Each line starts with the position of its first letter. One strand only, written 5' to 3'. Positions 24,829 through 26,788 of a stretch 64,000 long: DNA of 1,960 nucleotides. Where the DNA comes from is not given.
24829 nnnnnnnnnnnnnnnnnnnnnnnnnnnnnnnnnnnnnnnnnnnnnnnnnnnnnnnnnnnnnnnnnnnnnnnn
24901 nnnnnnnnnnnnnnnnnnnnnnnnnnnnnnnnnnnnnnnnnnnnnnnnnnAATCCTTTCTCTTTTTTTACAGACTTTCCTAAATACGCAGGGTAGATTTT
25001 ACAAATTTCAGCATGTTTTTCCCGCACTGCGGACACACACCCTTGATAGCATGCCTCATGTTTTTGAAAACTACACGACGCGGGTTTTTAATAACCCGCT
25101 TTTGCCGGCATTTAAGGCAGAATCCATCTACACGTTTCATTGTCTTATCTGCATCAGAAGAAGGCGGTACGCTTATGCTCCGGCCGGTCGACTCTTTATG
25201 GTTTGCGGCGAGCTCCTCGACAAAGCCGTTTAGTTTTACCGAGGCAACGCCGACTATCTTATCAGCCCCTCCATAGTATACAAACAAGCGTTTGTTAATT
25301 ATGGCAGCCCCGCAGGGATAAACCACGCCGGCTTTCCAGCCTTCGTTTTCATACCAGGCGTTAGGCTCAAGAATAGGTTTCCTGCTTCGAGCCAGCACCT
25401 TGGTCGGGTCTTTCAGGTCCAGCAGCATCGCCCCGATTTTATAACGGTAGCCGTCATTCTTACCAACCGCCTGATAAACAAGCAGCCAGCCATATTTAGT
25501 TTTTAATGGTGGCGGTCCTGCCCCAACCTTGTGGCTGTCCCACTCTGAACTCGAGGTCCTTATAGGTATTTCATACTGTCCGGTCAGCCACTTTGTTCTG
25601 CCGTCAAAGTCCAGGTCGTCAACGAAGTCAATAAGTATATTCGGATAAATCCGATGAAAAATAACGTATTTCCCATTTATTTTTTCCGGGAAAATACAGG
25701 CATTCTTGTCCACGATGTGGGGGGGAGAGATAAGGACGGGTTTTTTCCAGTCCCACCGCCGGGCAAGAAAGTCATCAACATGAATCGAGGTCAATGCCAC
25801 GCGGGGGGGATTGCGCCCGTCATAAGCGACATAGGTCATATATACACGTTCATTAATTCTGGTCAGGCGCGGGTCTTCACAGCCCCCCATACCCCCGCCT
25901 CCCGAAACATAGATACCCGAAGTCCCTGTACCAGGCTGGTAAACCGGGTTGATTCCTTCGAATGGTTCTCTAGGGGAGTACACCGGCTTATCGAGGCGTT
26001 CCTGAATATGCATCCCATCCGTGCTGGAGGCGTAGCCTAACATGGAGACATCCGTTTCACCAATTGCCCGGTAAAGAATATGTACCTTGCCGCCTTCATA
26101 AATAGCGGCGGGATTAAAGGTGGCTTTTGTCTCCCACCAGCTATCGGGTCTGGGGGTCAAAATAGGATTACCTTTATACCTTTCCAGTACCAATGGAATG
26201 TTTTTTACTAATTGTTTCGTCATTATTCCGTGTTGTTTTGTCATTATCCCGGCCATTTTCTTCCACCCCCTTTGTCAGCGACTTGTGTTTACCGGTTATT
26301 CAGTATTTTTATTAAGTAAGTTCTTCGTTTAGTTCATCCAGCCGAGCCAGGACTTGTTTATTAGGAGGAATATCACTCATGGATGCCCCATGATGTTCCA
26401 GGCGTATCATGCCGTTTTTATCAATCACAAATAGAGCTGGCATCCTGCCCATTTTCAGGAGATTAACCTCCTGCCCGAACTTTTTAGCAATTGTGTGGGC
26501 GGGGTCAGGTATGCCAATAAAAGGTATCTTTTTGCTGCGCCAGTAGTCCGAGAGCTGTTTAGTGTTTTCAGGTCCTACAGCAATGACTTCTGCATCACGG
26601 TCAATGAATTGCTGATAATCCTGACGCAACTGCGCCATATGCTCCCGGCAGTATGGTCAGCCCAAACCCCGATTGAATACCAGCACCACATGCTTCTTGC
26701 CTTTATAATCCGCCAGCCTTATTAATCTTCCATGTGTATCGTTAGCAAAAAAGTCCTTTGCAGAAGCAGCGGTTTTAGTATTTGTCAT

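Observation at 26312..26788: Unannotated selenoprotein: peroxiredoxin-like gene with in-frame TGA (U-P-Y-C) and a SECIS-like hairpin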

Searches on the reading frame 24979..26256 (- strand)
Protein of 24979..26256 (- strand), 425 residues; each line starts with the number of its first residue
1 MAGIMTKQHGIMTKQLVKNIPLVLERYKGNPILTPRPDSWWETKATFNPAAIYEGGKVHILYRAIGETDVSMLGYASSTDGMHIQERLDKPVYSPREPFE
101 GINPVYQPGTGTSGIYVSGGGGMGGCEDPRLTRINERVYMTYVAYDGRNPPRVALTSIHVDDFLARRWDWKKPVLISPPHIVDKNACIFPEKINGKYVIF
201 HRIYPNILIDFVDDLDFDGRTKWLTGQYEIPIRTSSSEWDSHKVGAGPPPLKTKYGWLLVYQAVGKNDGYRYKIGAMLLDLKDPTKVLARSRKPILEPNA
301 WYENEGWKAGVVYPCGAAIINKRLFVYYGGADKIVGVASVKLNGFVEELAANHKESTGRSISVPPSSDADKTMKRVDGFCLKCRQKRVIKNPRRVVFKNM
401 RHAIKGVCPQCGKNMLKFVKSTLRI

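Call 33: search_protein_families(library=pfam, proteins=[window:24979-26256:-], max_evalue=0.00001)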
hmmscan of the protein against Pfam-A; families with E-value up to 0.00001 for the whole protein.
window:24979-26256:- (425 aa): 2 families
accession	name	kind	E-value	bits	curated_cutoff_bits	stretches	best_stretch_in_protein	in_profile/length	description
PF04041.19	Glyco_hydro_130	-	6.1e-50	170.4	26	1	43-344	32-313/320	beta-1,4-mannooligosaccharide phosphorylase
PF18930.5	DUF5679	-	4.3e-10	40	27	1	380-418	2-40/40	Domain of unknown function (DUF5679)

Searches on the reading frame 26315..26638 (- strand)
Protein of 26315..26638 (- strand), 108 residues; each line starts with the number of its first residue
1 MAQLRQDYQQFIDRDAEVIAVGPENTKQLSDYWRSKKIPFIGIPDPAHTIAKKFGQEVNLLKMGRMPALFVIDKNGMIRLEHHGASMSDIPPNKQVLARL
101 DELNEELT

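Call 11: find_encoding_contigs(protein=window:26315-26638:-, flank=10000, max_places=4)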
Protein seq(108 aa) (108 aa): no gene with exactly this product is on record in the collection.
